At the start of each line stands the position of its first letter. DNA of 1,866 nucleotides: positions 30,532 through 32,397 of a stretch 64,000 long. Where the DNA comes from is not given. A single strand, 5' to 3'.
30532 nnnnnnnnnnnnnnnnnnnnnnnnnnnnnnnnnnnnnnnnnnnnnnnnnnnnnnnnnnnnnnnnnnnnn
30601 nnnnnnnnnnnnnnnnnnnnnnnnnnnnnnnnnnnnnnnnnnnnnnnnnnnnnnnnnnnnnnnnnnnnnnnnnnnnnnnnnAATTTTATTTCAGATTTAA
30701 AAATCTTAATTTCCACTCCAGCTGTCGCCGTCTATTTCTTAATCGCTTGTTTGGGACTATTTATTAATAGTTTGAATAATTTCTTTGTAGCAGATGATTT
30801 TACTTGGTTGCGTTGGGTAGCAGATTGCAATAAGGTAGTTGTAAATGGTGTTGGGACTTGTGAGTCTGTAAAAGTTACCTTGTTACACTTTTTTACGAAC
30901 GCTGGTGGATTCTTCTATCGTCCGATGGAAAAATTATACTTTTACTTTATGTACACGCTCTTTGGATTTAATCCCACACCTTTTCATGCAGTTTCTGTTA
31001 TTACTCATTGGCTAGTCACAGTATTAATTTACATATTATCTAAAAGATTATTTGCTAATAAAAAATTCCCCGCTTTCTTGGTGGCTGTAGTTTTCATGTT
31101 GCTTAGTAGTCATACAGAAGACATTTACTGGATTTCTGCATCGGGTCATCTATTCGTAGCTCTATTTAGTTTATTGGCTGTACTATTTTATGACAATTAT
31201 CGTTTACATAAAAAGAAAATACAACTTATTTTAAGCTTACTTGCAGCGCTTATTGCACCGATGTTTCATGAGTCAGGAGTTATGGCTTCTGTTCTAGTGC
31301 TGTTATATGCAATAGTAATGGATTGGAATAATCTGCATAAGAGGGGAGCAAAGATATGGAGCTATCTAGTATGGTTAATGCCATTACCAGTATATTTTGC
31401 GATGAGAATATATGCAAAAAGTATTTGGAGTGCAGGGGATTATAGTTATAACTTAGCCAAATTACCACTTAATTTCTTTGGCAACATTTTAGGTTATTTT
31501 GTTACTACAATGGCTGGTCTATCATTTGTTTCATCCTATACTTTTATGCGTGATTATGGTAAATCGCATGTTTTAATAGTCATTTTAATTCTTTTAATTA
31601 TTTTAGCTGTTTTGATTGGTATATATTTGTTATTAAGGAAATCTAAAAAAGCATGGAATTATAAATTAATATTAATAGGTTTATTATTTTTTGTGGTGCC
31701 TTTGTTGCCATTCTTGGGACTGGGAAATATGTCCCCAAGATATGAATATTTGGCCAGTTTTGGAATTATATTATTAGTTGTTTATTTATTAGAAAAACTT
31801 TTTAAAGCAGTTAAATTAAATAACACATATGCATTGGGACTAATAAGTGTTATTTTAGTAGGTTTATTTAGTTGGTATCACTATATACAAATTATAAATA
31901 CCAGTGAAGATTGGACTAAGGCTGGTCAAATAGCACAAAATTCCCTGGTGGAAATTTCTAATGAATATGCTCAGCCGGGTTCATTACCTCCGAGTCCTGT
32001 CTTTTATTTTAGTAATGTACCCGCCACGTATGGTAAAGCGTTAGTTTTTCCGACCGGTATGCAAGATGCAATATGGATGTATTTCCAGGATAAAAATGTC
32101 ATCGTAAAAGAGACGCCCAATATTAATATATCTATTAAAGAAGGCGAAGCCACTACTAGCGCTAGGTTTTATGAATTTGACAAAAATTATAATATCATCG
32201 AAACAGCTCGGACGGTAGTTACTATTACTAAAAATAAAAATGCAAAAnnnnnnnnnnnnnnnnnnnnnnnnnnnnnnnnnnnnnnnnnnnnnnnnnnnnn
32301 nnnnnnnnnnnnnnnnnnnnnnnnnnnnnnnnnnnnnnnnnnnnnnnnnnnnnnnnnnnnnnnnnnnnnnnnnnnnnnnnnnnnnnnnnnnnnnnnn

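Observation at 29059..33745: A 1063-aa fusion of an O-antigen-ligase-like (Wzy_C) module to a second GT-C-like module, followed by an ArnT-like gene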

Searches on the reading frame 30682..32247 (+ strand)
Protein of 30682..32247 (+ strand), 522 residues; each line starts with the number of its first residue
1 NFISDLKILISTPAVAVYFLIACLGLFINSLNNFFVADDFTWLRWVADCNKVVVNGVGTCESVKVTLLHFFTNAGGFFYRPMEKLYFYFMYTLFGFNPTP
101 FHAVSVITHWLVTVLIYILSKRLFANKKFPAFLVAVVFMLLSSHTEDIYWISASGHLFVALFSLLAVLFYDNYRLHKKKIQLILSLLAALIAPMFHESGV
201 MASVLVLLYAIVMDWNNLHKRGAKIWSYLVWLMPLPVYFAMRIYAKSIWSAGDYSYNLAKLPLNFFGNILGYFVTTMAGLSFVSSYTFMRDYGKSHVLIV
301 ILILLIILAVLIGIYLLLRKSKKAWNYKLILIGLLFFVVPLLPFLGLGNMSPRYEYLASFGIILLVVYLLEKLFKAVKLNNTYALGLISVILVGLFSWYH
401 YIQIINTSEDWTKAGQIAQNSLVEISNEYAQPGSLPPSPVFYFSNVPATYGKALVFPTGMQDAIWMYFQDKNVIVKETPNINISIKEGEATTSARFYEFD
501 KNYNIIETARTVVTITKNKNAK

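Call 7: search_protein_families(library=pfam, proteins=[window:30709-32247:+], max_evalue=10)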
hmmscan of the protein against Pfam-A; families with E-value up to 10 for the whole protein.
window:30709-32247:+ (513 aa): 7 families
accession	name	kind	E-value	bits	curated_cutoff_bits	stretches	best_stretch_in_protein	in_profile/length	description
PF14897.12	EpsG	-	0.00061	19.5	30.1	1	62-394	32-316/326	EpsG family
PF25592.1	DUF7937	-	0.013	14.9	31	1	260-350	144-237/402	Domain of unknown function (DUF7937)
PF18184.6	SLATT_3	-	0.045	14.5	26.3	1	282-317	41-76/155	SMODS and SLOG-associating 2TM effector domain 3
PF17870.6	Insulin_TMD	-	0.19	12.3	33.4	1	277-311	2-41/47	Insulin receptor trans-membrane segment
PF10661.14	EssA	-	0.48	10.7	24.1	1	285-312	119-146/147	WXG100 protein secretion system (Wss), protein EssA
PF02529.20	PetG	-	0.94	9.8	23.7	1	376-387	11-22/36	Cytochrome B6-F complex subunit 5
PF05568.16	ASFV_J13L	-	1.7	8.8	23.6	1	271-315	18-59/189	African swine fever virus J13L protein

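Call 24: search_protein_representatives(protein=window:30682-32247:+)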
Query: 522 residues. Proteins with E-value up to 0.001 (for the whole library): 9754; up to 1e-10: 644; up to 1e-30: 83. The best 150 are listed.
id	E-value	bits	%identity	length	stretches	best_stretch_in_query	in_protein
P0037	6.9e-117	407.7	41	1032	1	1-473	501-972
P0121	1.6e-109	383.4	39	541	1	1-516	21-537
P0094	2.0e-109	383.1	41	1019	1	3-505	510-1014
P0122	3.3e-101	356.0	39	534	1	1-508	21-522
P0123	2.4e-95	336.7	36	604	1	5-509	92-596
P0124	2.6e-93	330.0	36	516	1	6-506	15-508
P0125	2.4e-88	313.6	36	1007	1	7-502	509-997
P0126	1.2e-85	304.7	37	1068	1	7-512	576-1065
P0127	6.3e-82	292.4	38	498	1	9-483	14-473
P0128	7.5e-80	285.5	34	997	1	4-500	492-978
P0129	2.0e-79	284.1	36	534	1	13-472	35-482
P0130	4.9e-77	276.2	38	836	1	8-484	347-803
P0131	2.8e-70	254.0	36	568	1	1-502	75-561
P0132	2.2e-68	247.7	37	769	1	1-506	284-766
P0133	1.7e-67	244.7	36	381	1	142-505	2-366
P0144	6.4e-56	206.6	34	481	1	15-477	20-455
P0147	3.0e-55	204.4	31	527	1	20-491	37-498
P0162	1.6e-49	185.4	32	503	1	16-505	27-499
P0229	9.2e-22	93.9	29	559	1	15-487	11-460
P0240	5.5e-20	88.0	27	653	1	14-479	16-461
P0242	6.2e-20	87.9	29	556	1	19-468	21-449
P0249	3.6e-19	85.3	29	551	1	14-470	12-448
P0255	2.0e-18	82.9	27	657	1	16-413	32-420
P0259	3.9e-18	81.9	30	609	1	19-395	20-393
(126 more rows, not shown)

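Call 25: search_protein_families(library=pfam, proteins=[P0121, P0122, P0124, P0127, P0229, P0240, P0242, P0249, P0255, P0259], max_evalue=0.01)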
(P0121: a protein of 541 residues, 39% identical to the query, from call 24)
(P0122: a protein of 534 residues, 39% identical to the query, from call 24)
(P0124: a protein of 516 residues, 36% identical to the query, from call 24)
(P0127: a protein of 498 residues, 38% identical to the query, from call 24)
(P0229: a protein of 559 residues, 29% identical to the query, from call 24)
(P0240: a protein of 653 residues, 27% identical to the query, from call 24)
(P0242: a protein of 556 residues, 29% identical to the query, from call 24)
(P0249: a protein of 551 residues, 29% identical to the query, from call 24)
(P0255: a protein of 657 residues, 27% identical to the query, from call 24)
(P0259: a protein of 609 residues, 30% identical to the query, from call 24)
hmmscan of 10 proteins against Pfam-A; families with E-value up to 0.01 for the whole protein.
P0121 (541 aa): 0 families

P0122 (534 aa): 0 families

P0124 (516 aa): 0 families

P0127 (498 aa): 0 families

P0229 (559 aa): 0 families

P0240 (653 aa): 1 family
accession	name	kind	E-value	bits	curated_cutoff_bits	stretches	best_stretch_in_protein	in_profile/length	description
PF13231.12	PMT_2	-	6.3e-05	23.7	26.1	1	96-227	25-153/160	Dolichyl-phosphate-mannose-protein mannosyltransferase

P0242 (556 aa): 1 family
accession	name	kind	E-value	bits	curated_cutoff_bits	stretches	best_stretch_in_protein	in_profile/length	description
PF13231.12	PMT_2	-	9.2e-07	29.6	26.1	1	75-226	4-145/160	Dolichyl-phosphate-mannose-protein mannosyltransferase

P0249 (551 aa): 0 families

P0255 (657 aa): 18 families
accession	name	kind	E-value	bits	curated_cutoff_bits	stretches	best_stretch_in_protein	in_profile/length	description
PF07719.23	TPR_2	-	6.3e-25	85.6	27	4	472-501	3-32/34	Tetratricopeptide repeat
PF13414.12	TPR_11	-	1.3e-22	79.6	26.8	4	445-484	3-42/42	TPR repeat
PF13181.12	TPR_8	-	1.3e-22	78.4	25.7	1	574-605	3-34/34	Tetratricopeptide repeat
PF00515.34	TPR_1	-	3.4e-20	71.4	27.8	2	473-501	4-32/34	Tetratricopeptide repeat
PF13432.12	TPR_16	-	5.6e-18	65.5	32.7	4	543-606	2-65/65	Tetratricopeptide repeat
PF13431.12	TPR_17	-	4.6e-16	58.1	24.4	0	462-490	5-33/34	Tetratricopeptide repeat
PF13428.12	TPR_14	-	6.3e-15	54.6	23.5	1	476-511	7-42/44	Tetratricopeptide repeat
PF14559.12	TPR_19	-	1.1e-14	54.9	25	1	551-608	4-61/68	Tetratricopeptide repeat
PF13424.12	TPR_12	-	8.8e-13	48.7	30.1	2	572-639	3-75/77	Tetratricopeptide repeat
PF24575.1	TPR_Slam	-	9.5e-12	45.7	35.2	1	543-593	52-102/104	Surface lipoprotein assembly modifier, N-terminal TPR repeats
PF02366.24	PMT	-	3e-06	27.4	22.7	1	113-200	85-170/245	Dolichyl-phosphate-mannose-protein mannosyltransferase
PF25063.1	ARM_TT21_C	-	1e-05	25.9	35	1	550-651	107-206/209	Tetratricopeptide repeat protein 21 C-terminal ARM domain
PF13174.12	TPR_6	-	1.1e-05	26.2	26.3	0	441-468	5-32/33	Tetratricopeptide repeat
PF13231.12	PMT_2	-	1.7e-05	25.5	26.1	1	100-244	11-150/160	Dolichyl-phosphate-mannose-protein mannosyltransferase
PF13176.12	TPR_7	-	9.1e-05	22.7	27.9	0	473-501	2-32/36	Tetratricopeptide repeat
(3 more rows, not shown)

P0259 (609 aa): 21 families
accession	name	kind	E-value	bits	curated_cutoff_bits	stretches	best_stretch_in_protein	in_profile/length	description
PF07719.23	TPR_2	-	1e-30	103.7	27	4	491-523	1-33/34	Tetratricopeptide repeat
PF13414.12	TPR_11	-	3.5e-27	94.3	26.8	4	531-572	1-42/42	TPR repeat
PF00515.34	TPR_1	-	1.8e-25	88.1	27.8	2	492-523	2-33/34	Tetratricopeptide repeat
PF13432.12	TPR_16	-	6.8e-24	84.4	32.7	4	469-523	9-63/65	Tetratricopeptide repeat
PF13181.12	TPR_8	-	1.5e-22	78.2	25.7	3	526-556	3-33/34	Tetratricopeptide repeat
PF13431.12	TPR_17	-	4e-22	77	24.4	1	547-578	2-33/34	Tetratricopeptide repeat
PF13428.12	TPR_14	-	9.4e-20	69.6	23.5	3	524-565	1-42/44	Tetratricopeptide repeat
PF14559.12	TPR_19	-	8.8e-19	68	25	3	433-492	1-59/68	Tetratricopeptide repeat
PF13424.12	TPR_12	-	1.8e-16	60.5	30.1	1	493-554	5-75/77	Tetratricopeptide repeat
PF13371.12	TPR_9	-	4.3e-12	46.3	35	1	532-591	3-62/73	Tetratricopeptide repeat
PF13174.12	TPR_6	-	3.7e-08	33.9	26.3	0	459-489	2-32/33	Tetratricopeptide repeat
PF23914.1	TPR_CcmH_CycH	-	1.4e-07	31.9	42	1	421-520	48-150/158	Cytochrome c-type biogenesis protein H TPR domain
PF13176.12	TPR_7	-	1.5e-07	31.3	27.9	0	561-591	2-34/36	Tetratricopeptide repeat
PF14561.12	TPR_20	-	2.8e-05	24.8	25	1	440-490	5-55/90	Tetratricopeptide repeat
PF13374.12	TPR_10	-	3.8e-05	24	27.5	0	558-587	2-31/42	Tetratricopeptide repeat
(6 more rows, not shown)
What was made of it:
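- Among them are PMT_2 proteins above threshold and PMT+TPR proteins at E 1e-18 to 1e-20 over about 400 aa (calls 24, 25). Relatives of module 2 include PMT/TMTC-like protein O-glycosyltransferase types (call 25). Sequence-level relatives are PMT_2 and PMT+TPR proteins, whose characterised members use monophosphate-linked single sugars (calls 24, 25).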

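Call 28: find_encoding_contigs(protein=P0121, flank=6000, max_places=3)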
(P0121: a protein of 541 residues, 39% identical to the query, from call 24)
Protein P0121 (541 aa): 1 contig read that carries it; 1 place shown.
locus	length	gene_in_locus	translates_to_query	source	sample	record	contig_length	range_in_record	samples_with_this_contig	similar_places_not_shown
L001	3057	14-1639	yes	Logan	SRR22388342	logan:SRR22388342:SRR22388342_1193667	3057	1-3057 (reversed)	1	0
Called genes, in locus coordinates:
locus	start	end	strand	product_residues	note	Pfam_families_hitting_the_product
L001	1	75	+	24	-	?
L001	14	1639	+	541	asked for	-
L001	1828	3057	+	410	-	?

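Call 29: find_encoding_contigs(protein=P0122, flank=6000, max_places=3)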
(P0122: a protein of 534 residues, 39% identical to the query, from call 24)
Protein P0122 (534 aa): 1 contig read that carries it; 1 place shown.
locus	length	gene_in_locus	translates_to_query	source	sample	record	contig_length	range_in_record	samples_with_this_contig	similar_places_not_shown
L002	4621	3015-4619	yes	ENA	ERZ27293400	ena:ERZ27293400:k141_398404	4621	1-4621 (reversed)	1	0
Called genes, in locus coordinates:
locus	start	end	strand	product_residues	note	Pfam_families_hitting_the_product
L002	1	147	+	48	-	?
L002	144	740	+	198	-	PF25087:GMPPB_C (faint), PF25084:LbH_EIF2B (weak), PF00132:Hexapep, PF14602:Hexapep_2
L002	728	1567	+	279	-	PF00535:Glycos_transf_2, PF10111:Glyco_tranf_2_2, PF13641:Glyco_tranf_2_3, PF13632:Glyco_trans_2_3, PF02709:Glyco_transf_7C (weak)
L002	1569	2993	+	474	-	PF04932:Wzy_C (weak)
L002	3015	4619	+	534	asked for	?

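Call 30: find_encoding_contigs(protein=P0124, flank=6000, max_places=3)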
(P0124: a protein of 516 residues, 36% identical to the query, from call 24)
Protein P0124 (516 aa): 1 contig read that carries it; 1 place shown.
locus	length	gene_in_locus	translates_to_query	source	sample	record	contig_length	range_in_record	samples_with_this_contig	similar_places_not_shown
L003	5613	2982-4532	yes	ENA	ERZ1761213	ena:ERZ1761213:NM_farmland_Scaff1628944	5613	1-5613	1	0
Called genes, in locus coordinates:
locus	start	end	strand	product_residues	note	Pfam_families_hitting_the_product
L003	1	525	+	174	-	?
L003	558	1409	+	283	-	PF00535:Glycos_transf_2, PF10111:Glyco_tranf_2_2, PF13641:Glyco_tranf_2_3, PF13506:Glyco_transf_21 (weak), PF13632:Glyco_trans_2_3, PF02709:Glyco_transf_7C (weak)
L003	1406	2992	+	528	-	PF04932:Wzy_C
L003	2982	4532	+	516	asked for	-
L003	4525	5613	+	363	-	?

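Call 44: predict_structure(alignment_id=A2)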
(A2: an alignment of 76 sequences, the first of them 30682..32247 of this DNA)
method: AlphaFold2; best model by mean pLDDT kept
length: 522 residues; sequences in the alignment: 76
mean_pLDDT: 92.0   pTM: 0.92
mean pLDDT of the five models: 92.0, 89.9, 89.6, 89.0, 88.9
residues with pLDDT >= 90: 399; 70-90: 102; 50-70: 19; < 50: 2
segments of 3 or more residues with pLDDT < 50: none
pLDDT, mean of each block of 10 residues (from residue 1): 85 97 97 97 89 79 92 83 97 97 98 98 95 97 97 98 98 97 98 96 97 92 86 95 85 71 92 96 94 92 90 83 89 97 91 96 96 83 87 95 97 98 94 90 97 96 93 94 93 94 91 58 44
secondary structure, 60 per line:
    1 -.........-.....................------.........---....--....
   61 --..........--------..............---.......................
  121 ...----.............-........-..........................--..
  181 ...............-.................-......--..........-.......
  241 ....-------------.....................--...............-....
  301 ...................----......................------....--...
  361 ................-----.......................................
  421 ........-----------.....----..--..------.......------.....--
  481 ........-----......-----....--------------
elements in order: H2-10 H12-32 H39-47 E51-54 E57-60 H63-72 H81-94 H98-123 H128-140 H142-149 H151-176 H179-195 H197-213 H215-220 H223-232 H234-244 H258-278 H281-295 H297-319 H324-345 H352-355 H358-376 H382-428 E440-444 H461-467 E474-478 H481-488 E494-499 E505-508
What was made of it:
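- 30691..31896 (+): Module 2 membrane domain (aa 545-946): GT-C class A fold. TM1 is followed by a 74-aa external loop, then about 10 helices. Model pLDDT 92, pTM 0.92 (call 44).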

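Call 47: fold_search(model_id=the predicted structure, library=pdb)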
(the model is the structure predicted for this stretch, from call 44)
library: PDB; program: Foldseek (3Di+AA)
matches with E <= 10: 238; with E <= 0.001: 9
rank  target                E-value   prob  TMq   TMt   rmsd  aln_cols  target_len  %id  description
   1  5ogl_A                5.2e-05  1.00  0.43  0.34  14.8       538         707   14  Structure of bacterial oligosaccharyltransferase PglB in complex with an acceptor peptide and an lipid-linked oligosac (released 2017-10-25)
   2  6gxc_A                8.0e-05  1.00  0.40  0.31  17.8       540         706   14  Bacterial oligosaccharyltransferase PglB in complex with an inhibitory peptide and a reactive lipid-linked oligosaccha (released 2018-11-14)
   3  5f15                  9.5e-05  1.00  0.44  0.42   9.8       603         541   11  Crystal Structure of ArnT from Cupriavidus metallidurans bound to Undecaprenyl phosphate (released 2016-02-17)
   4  8agc_A                1.7e-04  1.00  0.49  0.39  12.9       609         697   12  Structure of yeast oligosaccharylransferase complex with lipid-linked oligosaccharide and non-acceptor peptide bound (released 2022-12-07)
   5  7oci_F                1.9e-04  1.00  0.50  0.43  11.3       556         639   12  Cryo-EM structure of yeast Ost6p containing oligosaccharyltransferase complex (released 2022-02-16)
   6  6ezn_F                2.5e-04  1.00  0.50  0.42  11.1       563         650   13  Cryo-EM structure of the yeast oligosaccharyltransferase (OST) complex (released 2018-01-17)
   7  8b6l_I                2.7e-04  1.00  0.47  0.38  13.6       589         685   12  Subtomogram average of the human Sec61-TRAP-OSTA-translocon (released 2022-12-07)
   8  9i5k_A                5.2e-04  1.00  0.45  0.48   9.1       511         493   12  Structure of the Chaetomium thermophilum Pmt4 homodimer (C2 symmetry) (released 2025-12-24)
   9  3rce_A                8.0e-04  1.00  0.42  0.34  11.7       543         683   13  Bacterial oligosaccharyltransferase PglB (released 2011-06-15)
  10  5ezm                  1.1e-03  1.00  0.45  0.44  11.0       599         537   12  Crystal Structure of ArnT from Cupriavidus metallidurans in the apo state (released 2016-02-17)
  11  6ftg_5                1.5e-03  1.00  0.49  0.41  14.6       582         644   11  Subtomogram average of OST-containing ribosome-translocon complexes from canine rough microsomal membranes (released 2018-03-21)
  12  9s6s_A                1.7e-03  1.00  0.44  0.43   9.3       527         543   11  Ternary cryo-EM structure of human ALG9 with Dol25-PP-GlcNAc2Man6, Dol25-P-Man and Fab (released 2026-03-18)
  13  6c26_A                4.0e-03  1.00  0.48  0.40  13.7       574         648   12  The Cryo-EM structure of a eukaryotic oligosaccharyl transferase complex (released 2018-01-31)
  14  8if8_C                4.2e-03  1.00  0.40  0.36  14.7       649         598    9  Arabinosyltransferase AftA (released 2023-05-31)
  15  6p25_B                1.2e-02  1.00  0.33  0.26   5.1       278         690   13  Structure of S. cerevisiae protein O-mannosyltransferase Pmt1-Pmt2 complex bound to the sugar donor and a peptide acce (released 2019-07-10)
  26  7bvc_B                5.2e-01  0.75  0.34  0.19  14.8       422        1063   12  Cryo-EM structure of Mycobacterium smegmatis arabinosyltransferase EmbA-EmbB-AcpM2 in complex with ethambutol (released 2020-04-29)
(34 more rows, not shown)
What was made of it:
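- The best Foldseek E-values are to PglB and STT3 (call 47). TM-scores normalised to the target are as good or better for Pmt4 (0.48), ArnT (0.42-0.44) and ALG9 (0.43) than for PglB (0.34) (call 47).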

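Call 51: list_cluster_members(proteins=[P0122, P0124, P0127, P0129, P0144, P0147, P0162, P0242, P0255, P0229])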
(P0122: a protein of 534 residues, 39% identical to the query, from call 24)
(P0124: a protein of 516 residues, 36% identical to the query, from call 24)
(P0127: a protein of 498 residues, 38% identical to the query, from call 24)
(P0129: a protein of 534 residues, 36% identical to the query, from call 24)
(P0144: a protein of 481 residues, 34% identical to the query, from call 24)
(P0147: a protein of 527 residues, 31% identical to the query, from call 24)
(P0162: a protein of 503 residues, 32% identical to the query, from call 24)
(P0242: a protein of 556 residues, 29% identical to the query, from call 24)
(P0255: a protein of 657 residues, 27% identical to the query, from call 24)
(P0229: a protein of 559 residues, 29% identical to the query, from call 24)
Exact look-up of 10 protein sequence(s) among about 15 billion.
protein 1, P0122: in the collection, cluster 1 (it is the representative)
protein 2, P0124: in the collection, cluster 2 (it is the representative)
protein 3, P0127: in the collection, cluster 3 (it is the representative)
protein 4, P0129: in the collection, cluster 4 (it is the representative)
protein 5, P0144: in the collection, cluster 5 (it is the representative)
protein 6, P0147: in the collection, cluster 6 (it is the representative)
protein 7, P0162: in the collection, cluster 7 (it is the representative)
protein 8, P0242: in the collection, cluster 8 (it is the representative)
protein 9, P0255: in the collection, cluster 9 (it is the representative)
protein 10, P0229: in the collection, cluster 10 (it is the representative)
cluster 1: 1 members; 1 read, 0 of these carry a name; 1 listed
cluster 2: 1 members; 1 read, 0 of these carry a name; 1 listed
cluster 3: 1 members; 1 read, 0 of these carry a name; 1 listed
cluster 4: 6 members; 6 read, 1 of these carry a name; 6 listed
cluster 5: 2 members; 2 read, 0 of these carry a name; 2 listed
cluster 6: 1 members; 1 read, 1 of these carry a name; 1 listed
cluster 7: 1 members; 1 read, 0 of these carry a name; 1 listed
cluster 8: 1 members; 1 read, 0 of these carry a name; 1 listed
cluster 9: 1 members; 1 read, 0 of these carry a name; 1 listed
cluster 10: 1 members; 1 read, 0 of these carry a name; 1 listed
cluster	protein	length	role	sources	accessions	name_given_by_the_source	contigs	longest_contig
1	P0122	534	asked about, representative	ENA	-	-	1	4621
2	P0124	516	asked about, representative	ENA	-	-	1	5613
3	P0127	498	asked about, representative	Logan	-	-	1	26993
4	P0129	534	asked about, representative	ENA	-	-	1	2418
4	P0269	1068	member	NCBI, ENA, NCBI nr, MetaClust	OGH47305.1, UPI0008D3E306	MAG: hypothetical protein A3A51_00850 [Candidatus Levybacteria bacterium ... | status=active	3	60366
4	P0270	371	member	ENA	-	-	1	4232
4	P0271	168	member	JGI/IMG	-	-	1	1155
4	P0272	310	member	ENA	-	-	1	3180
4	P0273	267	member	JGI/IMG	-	-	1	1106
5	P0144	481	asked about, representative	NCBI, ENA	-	-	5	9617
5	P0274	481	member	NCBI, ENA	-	-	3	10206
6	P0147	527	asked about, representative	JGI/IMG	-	hypothetical protein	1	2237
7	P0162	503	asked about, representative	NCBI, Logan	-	-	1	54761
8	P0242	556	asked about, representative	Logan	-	-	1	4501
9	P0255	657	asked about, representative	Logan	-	-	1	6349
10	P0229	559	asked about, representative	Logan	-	-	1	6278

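Call 52: find_encoding_contigs(protein=P0162, flank=7000, max_places=1)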
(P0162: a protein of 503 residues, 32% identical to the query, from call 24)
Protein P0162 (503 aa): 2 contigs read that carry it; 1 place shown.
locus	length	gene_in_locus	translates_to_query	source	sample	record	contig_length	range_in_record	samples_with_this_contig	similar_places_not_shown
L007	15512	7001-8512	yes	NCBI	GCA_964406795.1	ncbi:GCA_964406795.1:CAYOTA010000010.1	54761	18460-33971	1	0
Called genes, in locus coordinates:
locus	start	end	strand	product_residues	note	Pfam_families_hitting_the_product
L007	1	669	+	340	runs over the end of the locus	PF01073:3Beta_HSD, PF01370:Epimerase, PF02719:Polysacc_synt_2, PF04321:RmlD_sub_bind, PF07993:NAD_binding_4 (faint), PF13460:NAD_binding_10, PF16363:GDP_Man_Dehyd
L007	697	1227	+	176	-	PF13439:Glyco_transf_4 (weak)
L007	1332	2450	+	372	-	PF13439:Glyco_transf_4 (weak), PF20706:GT4-conflict (faint), PF00534:Glycos_transf_1, PF13692:Glyco_trans_1_4, PF13524:Glyco_trans_1_2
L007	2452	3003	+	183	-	PF25087:GMPPB_C (faint), PF00132:Hexapep, PF14602:Hexapep_2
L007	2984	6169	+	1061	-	-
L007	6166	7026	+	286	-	PF00535:Glycos_transf_2, PF10111:Glyco_tranf_2_2 (weak), PF13641:Glyco_tranf_2_3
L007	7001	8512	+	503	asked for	-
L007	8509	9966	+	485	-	PF13231:PMT_2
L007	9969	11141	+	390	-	PF13439:Glyco_transf_4, PF00534:Glycos_transf_1, PF13692:Glyco_trans_1_4, PF13524:Glyco_trans_1_2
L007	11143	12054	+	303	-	PF00535:Glycos_transf_2, PF13641:Glyco_tranf_2_3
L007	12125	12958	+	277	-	-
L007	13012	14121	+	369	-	PF13439:Glyco_transf_4, PF00534:Glycos_transf_1, PF13692:Glyco_trans_1_4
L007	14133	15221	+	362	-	PF00534:Glycos_transf_1, PF13692:Glyco_trans_1_4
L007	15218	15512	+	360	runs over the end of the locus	PF00483:NTP_transferase, PF22640:ManC_GMP_beta-helix (weak)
